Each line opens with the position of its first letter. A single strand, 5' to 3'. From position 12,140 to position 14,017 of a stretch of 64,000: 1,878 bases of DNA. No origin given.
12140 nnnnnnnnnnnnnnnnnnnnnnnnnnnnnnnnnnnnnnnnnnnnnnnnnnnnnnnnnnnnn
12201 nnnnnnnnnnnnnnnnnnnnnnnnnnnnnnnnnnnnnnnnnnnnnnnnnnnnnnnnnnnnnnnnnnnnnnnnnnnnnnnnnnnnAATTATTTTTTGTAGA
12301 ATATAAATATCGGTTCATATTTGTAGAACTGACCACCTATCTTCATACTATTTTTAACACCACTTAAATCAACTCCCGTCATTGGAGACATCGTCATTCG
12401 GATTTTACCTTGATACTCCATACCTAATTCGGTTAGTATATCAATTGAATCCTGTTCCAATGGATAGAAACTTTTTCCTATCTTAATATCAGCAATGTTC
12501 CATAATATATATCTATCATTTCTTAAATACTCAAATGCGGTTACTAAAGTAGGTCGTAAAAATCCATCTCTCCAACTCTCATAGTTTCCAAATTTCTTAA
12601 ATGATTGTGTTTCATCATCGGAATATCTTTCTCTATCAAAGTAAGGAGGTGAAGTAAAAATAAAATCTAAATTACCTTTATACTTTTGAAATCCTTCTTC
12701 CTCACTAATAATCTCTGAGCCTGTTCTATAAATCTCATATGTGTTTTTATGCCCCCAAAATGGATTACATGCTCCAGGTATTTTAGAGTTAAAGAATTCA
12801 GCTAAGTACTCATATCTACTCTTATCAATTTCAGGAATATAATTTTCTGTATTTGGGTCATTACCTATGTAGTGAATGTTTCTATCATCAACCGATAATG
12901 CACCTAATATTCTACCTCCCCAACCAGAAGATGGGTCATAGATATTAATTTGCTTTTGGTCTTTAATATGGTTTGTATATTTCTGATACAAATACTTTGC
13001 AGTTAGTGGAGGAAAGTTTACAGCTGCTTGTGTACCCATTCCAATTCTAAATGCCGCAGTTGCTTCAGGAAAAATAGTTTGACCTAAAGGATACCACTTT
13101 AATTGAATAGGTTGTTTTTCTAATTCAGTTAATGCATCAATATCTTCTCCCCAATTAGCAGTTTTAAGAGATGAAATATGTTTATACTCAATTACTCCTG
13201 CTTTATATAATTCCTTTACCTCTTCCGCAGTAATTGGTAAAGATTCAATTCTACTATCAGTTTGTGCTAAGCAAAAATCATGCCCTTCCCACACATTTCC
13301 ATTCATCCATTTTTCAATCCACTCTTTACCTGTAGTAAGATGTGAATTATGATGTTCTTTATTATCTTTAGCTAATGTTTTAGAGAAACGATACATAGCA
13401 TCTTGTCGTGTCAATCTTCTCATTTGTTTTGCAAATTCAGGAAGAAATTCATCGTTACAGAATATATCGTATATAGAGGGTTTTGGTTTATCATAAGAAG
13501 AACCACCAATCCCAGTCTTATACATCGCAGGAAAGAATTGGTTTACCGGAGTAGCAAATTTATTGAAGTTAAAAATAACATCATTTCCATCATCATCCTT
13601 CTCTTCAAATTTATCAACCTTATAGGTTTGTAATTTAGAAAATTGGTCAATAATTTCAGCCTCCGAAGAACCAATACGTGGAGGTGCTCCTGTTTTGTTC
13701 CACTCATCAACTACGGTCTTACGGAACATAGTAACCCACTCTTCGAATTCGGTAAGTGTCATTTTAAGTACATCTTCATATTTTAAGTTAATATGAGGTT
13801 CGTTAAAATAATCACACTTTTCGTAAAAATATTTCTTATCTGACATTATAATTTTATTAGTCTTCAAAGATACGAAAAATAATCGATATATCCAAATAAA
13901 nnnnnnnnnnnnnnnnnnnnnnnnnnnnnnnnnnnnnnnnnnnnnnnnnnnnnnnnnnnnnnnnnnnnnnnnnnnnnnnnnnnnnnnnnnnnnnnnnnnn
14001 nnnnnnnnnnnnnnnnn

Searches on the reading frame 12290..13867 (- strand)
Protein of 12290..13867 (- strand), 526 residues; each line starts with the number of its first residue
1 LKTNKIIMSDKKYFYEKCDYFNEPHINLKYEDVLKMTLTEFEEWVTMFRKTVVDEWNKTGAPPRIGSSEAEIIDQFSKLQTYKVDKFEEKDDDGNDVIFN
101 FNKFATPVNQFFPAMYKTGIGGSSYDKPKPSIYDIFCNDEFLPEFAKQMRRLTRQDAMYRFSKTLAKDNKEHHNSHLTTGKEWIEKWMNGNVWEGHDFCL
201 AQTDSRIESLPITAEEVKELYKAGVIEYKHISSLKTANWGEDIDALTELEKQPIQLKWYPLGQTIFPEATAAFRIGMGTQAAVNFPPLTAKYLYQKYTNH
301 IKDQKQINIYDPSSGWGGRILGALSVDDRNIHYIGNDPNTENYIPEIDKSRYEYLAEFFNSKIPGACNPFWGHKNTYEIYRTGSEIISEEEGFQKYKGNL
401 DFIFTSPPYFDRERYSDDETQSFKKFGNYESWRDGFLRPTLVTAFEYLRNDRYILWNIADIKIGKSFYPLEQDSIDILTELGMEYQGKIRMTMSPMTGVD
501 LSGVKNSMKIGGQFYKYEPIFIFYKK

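Call 11: search_protein_families(library=pfam, proteins=[window:12290-13867:-], max_evalue=0.001)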
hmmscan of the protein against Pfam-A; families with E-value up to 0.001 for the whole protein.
window:12290-13867:- (526 aa): 0 families

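Call 30: search_protein_families(library=phrogs, proteins=[window:12290-13867:-], max_evalue=0.001)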
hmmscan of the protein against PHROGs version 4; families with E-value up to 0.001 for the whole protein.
window:12290-13867:- (526 aa): 2 families
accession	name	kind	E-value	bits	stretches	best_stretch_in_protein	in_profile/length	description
phrog_12517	-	unknown function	2.3e-11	44.4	1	398-496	177-274/316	-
phrog_498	-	other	1.1e-09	38.4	1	398-486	472-559/633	DNA methyltransferase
